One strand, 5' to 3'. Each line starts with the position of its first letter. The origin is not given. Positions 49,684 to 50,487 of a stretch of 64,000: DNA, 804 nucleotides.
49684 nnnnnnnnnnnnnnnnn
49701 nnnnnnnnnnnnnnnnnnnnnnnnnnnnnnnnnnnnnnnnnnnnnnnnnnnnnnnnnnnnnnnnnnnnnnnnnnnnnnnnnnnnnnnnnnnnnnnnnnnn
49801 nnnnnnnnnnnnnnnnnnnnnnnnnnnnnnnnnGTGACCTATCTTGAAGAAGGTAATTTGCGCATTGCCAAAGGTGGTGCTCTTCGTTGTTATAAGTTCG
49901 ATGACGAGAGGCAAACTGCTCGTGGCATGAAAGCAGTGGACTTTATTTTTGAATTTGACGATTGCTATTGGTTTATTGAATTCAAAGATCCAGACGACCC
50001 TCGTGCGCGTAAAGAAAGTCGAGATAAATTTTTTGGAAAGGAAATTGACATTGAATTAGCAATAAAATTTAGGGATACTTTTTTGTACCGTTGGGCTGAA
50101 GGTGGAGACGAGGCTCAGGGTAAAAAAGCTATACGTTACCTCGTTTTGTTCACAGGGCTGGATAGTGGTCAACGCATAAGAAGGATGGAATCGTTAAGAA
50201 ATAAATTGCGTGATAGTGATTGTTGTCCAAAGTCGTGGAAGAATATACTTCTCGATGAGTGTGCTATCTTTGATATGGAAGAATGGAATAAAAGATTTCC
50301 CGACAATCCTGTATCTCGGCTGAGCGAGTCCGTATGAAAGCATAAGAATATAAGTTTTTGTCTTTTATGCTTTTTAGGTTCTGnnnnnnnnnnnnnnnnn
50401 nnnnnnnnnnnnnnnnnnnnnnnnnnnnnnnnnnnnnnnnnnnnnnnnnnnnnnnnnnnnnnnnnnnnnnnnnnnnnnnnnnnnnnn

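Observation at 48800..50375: AT-rich two-gene module (ABC/AAA_21-like ATPase + PD-(D/E)xK-like small protein) grafted onto the end of the isc operon: candidate defence or abortive-infection system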

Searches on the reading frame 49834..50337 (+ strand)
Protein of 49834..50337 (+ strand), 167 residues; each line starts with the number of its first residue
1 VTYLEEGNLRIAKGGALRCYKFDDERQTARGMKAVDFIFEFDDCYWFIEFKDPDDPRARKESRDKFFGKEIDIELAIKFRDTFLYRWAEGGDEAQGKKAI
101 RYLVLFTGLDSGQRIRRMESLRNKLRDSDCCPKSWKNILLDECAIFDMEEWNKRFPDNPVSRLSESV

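Call 3: search_protein_families(library=pfam, proteins=[window:49834-50337:+], max_evalue=0.1)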
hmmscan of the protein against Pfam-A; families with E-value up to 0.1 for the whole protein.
window:49834-50337:+ (167 aa): 0 families

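Call 4: search_protein_families(library=padloc, proteins=[window:49834-50337:+], max_evalue=1)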
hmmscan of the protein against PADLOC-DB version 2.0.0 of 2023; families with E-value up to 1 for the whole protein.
window:49834-50337:+ (167 aa): 10 families
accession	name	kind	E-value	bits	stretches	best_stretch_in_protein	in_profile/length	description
PDLC04229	HEC-02B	-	1.1e-40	137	1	1-164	1-169/171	-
PDLC04220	HEC-02B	-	2.5e-29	100.3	1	1-165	1-169/172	-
PDLC04215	HEC-02B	-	2.9e-20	70.6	1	32-162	1-133/134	-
PDLC04219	HEC-02B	-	3e-20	70.6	1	3-161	5-168/171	-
PDLC04227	HEC-02B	-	1.6e-19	68.4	1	6-165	12-181/184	-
PDLC04216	HEC-02B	-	6.7e-15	53.4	1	6-159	12-177/185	-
PDLC04218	HEC-02B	-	7.9e-12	43.5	1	19-154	18-163/175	-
PDLC04217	HEC-02B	-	5.4e-11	40.8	1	31-161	34-165/169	-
PDLC04226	HEC-02B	-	1.5e-09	36.1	1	29-163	34-167/171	-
PDLC04145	HEC-02A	-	3.5e-05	22.1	1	26-83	34-84/170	-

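Call 5: search_protein_families(library=ncbifam, proteins=[window:49834-50337:+], max_evalue=0.1)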
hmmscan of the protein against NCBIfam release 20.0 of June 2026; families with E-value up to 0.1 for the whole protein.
window:49834-50337:+ (167 aa): 0 families

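Call 9: search_protein_families(library=phrogs, proteins=[window:49834-50337:+], max_evalue=0.01)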
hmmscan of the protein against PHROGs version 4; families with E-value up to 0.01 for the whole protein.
window:49834-50337:+ (167 aa): 0 families

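Call 16: find_homologous_proteins(query=window:49834-50337:+)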
Query window:49834-50337:+ (167 aa): 12 proteins with E <= 0.001 among 37 candidates.
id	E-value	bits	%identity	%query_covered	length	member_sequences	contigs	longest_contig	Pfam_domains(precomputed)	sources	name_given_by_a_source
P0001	1.0e-109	382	100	100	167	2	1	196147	-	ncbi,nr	ncbi:MAG: hypothetical protein GDA50_05845 [Alphaproteobacteria bacterium GM202ARS2]|nr:hypothetical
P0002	7.9e-27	112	41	99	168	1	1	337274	-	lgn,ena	-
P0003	1.2e-25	108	41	98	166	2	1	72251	-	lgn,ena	-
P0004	4.2e-24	103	40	98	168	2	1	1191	-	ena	-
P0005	5.0e-24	103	41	98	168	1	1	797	-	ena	-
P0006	7.6e-23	99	40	98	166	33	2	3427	-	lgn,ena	-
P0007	2.4e-22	98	38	98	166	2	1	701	-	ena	-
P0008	4.1e-22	97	38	98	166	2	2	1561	-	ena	-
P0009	4.0e-17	81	37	96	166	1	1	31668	-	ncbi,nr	ncbi:MAG: hypothetical protein L3J00_02835 [Thiomicrorhabdus sp.]|nr:hypothetical protein [Thiomicro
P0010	2.1e-16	78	45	75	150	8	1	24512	-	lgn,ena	-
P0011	2.9e-16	78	36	98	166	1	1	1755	-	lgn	-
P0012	2.3e-15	75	34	92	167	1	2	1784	-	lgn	-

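Call 19: find_encoding_contigs(protein=P0002, flank=8000, max_places=2)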
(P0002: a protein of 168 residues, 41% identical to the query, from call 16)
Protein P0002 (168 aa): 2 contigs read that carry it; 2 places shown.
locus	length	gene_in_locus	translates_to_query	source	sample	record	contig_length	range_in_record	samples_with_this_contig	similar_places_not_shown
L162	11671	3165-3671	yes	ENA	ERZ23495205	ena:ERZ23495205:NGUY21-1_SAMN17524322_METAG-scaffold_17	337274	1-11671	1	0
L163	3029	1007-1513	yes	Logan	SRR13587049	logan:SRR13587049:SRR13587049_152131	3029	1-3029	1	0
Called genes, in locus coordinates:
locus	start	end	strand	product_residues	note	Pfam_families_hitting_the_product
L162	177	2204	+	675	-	PF07581:Glug (faint)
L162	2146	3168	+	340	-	PF02463:SMC_N (weak), PF13175:AAA_15 (weak), PF13476:AAA_23 (weak), PF13304:AAA_21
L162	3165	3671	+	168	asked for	-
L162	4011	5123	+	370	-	PF05977:MFS_3, PF07690:MFS_1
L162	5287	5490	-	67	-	-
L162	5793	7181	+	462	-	PF01565:FAD_binding_4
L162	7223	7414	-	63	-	-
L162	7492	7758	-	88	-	-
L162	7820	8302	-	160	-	PF01967:MoaC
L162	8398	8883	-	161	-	PF00075:RNase_H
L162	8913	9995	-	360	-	PF04055:Radical_SAM, PF06463:Mob_synth_C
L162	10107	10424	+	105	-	PF02604:PhdYeFM_antitox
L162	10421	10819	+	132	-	PF01850:PIN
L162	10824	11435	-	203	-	PF01725:Ham1p_like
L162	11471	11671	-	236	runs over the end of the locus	PF08713:DNA_alkylation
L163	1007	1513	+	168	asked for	-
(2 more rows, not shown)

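Call 20: find_encoding_contigs(protein=P0003, flank=8000, max_places=2)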
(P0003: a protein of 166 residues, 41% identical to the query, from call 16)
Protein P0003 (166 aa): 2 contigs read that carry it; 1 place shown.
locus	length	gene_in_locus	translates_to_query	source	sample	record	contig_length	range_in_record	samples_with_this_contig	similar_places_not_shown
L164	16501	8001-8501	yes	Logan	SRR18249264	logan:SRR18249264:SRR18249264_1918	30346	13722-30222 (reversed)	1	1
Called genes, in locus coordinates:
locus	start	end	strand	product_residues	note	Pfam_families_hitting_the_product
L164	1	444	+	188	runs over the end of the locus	?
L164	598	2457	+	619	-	PF06213:CobT, PF11775:CobT_C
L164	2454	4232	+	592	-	PF01321:Creatinase_N, PF16189:Creatinase_N_2, PF00557:Peptidase_M24, PF16188:Peptidase_M24_C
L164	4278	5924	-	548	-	PF02463:SMC_N, PF13175:AAA_15 (faint), PF13476:AAA_23, PF13304:AAA_21 (faint)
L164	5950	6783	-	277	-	PF13512:TPR_18, PF13428:TPR_14 (faint), PF13432:TPR_16 (faint), PF13525:YfiO, PF13174:TPR_6 (faint), PF14559:TPR_19 (faint)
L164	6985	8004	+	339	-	PF02463:SMC_N (faint), PF13175:AAA_15 (faint), PF13304:AAA_21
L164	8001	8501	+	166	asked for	-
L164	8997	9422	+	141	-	PF01878:EVE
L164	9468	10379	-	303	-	PF03331:LpxC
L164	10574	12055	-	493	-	PF00091:Tubulin, PF12327:FtsZ_C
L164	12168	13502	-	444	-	PF11104:PilM_2 (faint), PF02491:SHS2_FTSA, PF06723:MreB_Mbl, PF14450:FtsA, PF00012:HSP70 (weak)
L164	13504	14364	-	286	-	PF03799:FtsQ_DivIB_C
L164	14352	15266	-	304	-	PF01820:Dala_Dala_lig_N, PF07478:Dala_Dala_lig_C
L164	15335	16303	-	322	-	PF01565:FAD_binding_4, PF02873:MurB_C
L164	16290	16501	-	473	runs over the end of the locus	PF01225:Mur_ligase, PF08245:Mur_ligase_M, PF02875:Mur_ligase_C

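Call 27: predict_structure(alignment_id=A1)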
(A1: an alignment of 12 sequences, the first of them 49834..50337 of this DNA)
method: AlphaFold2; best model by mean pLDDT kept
length: 167 residues; sequences in the alignment: 12
mean_pLDDT: 82.2   pTM: 0.81
mean pLDDT of the five models: 82.2, 81.4, 81.3, 80.3, 79.9
residues with pLDDT >= 90: 62; 70-90: 76; 50-70: 28; < 50: 1
segments of 3 or more residues with pLDDT < 50: none
pLDDT, mean of each block of 10 residues (from residue 1): 90 91 62 86 92 83 77 88 80 67 91 90 78 59 90 95 77
secondary structure, 60 per line:
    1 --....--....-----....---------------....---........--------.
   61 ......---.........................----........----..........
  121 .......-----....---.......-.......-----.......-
elements in order: E3-6 E9-12 E18-21 E37-40 E44-51 H60-66 H70-94 E99-106 H111-127 H133-136 E140-146 H148-154 E160-162 H163-166

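Call 33: fold_search(model_id=the predicted structure, library=pdb)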
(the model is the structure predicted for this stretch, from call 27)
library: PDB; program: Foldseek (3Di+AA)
matches with E <= 10: 435; with E <= 0.001: 0
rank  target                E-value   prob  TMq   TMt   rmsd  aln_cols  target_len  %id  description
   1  9f9l_A                7.8e-03  0.30  0.24  0.22  10.1       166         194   13  Crystal structure of MUS81-EME1 bound by compound 16. (released 2024-07-03)
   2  2p14                  1.7e-02  0.92  0.34  0.31   5.7       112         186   13  Crystal structure of small subunit (R.BspD6I2) of the heterodimeric restriction endonuclease R.BspD6I (released 2008-03-11)
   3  6hiw_DI               2.0e-02  0.33  0.25  0.13  12.8       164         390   15  Cryo-EM structure of the Trypanosoma brucei mitochondrial ribosome - This entry contains the complete small mitoribos (released 2018-09-26)
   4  9f99_A                2.7e-02  0.15  0.19  0.18   8.8       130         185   12  Crystal structure of MUS81-EME1 bound by compound 10. (released 2024-06-19)
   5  2ewf                  2.9e-02  0.97  0.46  0.15   5.6       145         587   12  Crystal structure of the site-specific DNA nickase N.BspD6I (released 2006-11-21)
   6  9f9l_C                2.9e-02  0.25  0.23  0.21   9.2       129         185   14  Crystal structure of MUS81-EME1 bound by compound 16. (released 2024-07-03)
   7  5liq_B                3.3e-02  0.96  0.46  0.16   5.6       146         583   11  The structure of C160S,C508S,C578S mutant of Nt.BspD6I nicking endonuclease at 0.185 nm resolution . (released 2017-08-02)
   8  5liz                  4.0e-02  0.96  0.46  0.15   5.5       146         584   11  The structure of Nt.BspD6I nicking endonuclease with all cysteines mutated by serine residues at 0.19 nm resolution . (released 2017-08-02)
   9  5lhc_A                6.8e-02  0.89  0.44  0.15   5.9       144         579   12  The structure of D456A mutant of Nt.BspD6I nicking endonuclease at 0.24 nm resolution . (released 2017-08-16)
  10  6qnz_B                8.3e-02  0.87  0.44  0.15   5.7       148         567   13  Crystal structure of the site-specific DNA nickase N.BspD6I E418A Mutant (released 2020-03-04)
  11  5lhc_B                1.2e-01  0.80  0.44  0.15   6.0       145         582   12  The structure of D456A mutant of Nt.BspD6I nicking endonuclease at 0.24 nm resolution . (released 2017-08-16)
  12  5liq_A                1.6e-01  0.72  0.43  0.15   6.1       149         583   14  The structure of C160S,C508S,C578S mutant of Nt.BspD6I nicking endonuclease at 0.185 nm resolution . (released 2017-08-02)
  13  1y88                  1.7e-01  0.30  0.22  0.20   5.2        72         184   17  Crystal Structure of Protein of Unknown Function AF1548 (released 2004-12-21)
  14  6qnz_A                1.9e-01  0.60  0.40  0.14   7.7       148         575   12  Crystal structure of the site-specific DNA nickase N.BspD6I E418A Mutant (released 2020-03-04)
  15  8vx9_A                2.7e-01  0.07  0.23  0.17  10.8       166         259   16  Structure of HamAB apo complex from the Escherichia coli Hachiman defense system (released 2024-03-13)
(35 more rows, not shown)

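Call 35: search_protein_representatives(alignment_id=A1)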
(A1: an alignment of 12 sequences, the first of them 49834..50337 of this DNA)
Query: 12 sequences, 168 profile positions. Proteins with E-value up to 0.001 (for the whole library): 932; up to 1e-10: 599; up to 1e-30: 164. The best 150 are listed.
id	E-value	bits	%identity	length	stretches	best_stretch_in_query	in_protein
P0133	1.3e-64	233.2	-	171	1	1-167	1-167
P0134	3.2e-63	228.8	-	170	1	1-168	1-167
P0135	9.0e-63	227.3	-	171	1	1-167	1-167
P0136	8.0e-62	224.2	-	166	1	1-166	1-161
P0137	1.5e-61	223.3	-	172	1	1-167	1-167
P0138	5.1e-61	221.6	-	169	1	1-166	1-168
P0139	4.3e-59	215.3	-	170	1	1-167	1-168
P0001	5.5e-59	215.0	-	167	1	1-168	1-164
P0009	2.2e-58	213.0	-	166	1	3-167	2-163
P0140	5.5e-57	208.5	-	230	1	1-167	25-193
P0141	3.5e-55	202.6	-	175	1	1-168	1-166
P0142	1.5e-53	197.3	-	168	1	4-167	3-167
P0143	3.5e-53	196.1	-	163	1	3-166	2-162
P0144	6.2e-53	195.3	-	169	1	3-168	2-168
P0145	8.2e-53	194.9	-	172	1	1-168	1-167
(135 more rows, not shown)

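Call 37: search_protein_families(library=pfam, alignment_id=A1, max_evalue=10)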
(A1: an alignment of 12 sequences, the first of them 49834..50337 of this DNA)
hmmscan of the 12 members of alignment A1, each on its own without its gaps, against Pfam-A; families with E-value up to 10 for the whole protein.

A. member 1, window:49834-50337:+ (167 aa): 1 family
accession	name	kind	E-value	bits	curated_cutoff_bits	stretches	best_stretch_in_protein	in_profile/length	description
PF08011.17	PDDEXK_9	-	0.16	12.4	25.5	1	17-54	17-56/105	PD-(D/E)XK nuclease superfamily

B. families by the number of members that match (of 12 scanned): 5 families
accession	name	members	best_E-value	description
PF25138.1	Phage_H_T_join_3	1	0.061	Phage head-tail joining protein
PF08767.17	CRM1_C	1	0.061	CRM1 C terminal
PF12638.12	Staygreen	1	0.081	Staygreen protein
PF08011.17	PDDEXK_9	1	0.16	PD-(D/E)XK nuclease superfamily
PF10881.14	DUF2726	1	0.23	Protein of unknown function (DUF2726)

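Call 50: search_protein_families(library=padloc, proteins=[L162:3165-3671:+, L164:8001-8501:+], max_evalue=0.001)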
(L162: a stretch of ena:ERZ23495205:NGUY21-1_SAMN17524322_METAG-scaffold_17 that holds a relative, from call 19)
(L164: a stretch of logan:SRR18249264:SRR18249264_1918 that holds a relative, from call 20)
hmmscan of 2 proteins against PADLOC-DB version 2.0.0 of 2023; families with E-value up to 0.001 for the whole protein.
L162:3165-3671:+ (168 aa): 10 families
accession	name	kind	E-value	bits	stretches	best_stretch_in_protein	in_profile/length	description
PDLC04229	HEC-02B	-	9.1e-61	202.4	1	1-166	1-169/171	-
PDLC04220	HEC-02B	-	3.6e-46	155.1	1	1-167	1-169/172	-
PDLC04215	HEC-02B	-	1e-36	123.9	1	32-164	1-133/134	-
PDLC04227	HEC-02B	-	7.7e-34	115.1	1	5-167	11-181/184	-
PDLC04219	HEC-02B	-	4.8e-24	83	1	3-164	5-169/171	-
PDLC04217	HEC-02B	-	5.3e-19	66.9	1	29-164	32-166/169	-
PDLC04218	HEC-02B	-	9.7e-17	59.5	1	10-156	9-163/175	-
PDLC04226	HEC-02B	-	4e-15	54.2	1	12-165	15-167/171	-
PDLC04216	HEC-02B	-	4.7e-14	50.7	1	6-166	12-183/185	-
PDLC04228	HEC-02B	-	8.3e-06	23.9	1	1-95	1-99/199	-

L164:8001-8501:+ (166 aa): 10 families
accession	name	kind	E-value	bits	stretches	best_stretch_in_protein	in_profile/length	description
PDLC04229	HEC-02B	-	8.9e-58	192.7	1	1-166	1-168/171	-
PDLC04220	HEC-02B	-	1.6e-44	149.8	1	1-166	1-167/172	-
PDLC04215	HEC-02B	-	1e-40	136.8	1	33-166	1-134/134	-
PDLC04227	HEC-02B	-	2.1e-28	97.4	1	4-165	10-178/184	-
PDLC04218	HEC-02B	-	5.7e-21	73.3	1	4-157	4-163/175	-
PDLC04219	HEC-02B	-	3.5e-19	67.2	1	4-164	6-168/171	-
PDLC04217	HEC-02B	-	4.1e-17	60.7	1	31-165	33-166/169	-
PDLC04226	HEC-02B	-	1.4e-14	52.4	1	31-165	35-166/171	-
PDLC04216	HEC-02B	-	8.5e-14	49.8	1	11-158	17-173/185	-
PDLC04228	HEC-02B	-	1.4e-05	23.1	1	1-53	1-57/199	-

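Call 54: search_dna_similar(query=window:49834-50337:+, collection=plasmids, mode=protein, max_evalue=0.00001, max_rows=12)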
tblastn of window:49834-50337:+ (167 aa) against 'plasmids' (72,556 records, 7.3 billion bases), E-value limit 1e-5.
Records with a match: 4; places in all: 4; records where one place covers at least 80% of the query: 4.
Best place of each record, by identity: <60% 4.
By first word of the organism name: Clostridium 2; Methylomonas 1; Sphingobium 1.
By predicted mobility (MOB-suite, as given by PLSDB): non-mobilizable 2; mobilizable 1; conjugative 1.
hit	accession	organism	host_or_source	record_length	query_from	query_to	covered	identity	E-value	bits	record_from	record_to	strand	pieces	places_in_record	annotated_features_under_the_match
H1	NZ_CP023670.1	Methylomonas koyamae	-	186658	1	167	100%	31.4%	1e-12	72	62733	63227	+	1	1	hypothetical protein | ATP-binding protein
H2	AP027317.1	Sphingobium sp. TomMM15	-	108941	1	165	99%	28.8%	5e-12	70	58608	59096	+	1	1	hypothetical protein (x2)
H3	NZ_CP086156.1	Clostridium tagluense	single colony,Lamb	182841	4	163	96%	29.4%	6e-9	61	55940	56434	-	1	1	hypothetical protein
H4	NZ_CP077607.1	Clostridium tagluense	single colony,lamb meat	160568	4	163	96%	29.3%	4e-9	61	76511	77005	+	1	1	hypothetical protein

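Call 55: search_dna_similar(query=window:49834-50337:+, collection=phages, mode=protein, max_evalue=0.00001, max_rows=12)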
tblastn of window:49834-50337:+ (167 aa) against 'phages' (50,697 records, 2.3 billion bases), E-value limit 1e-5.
No match.
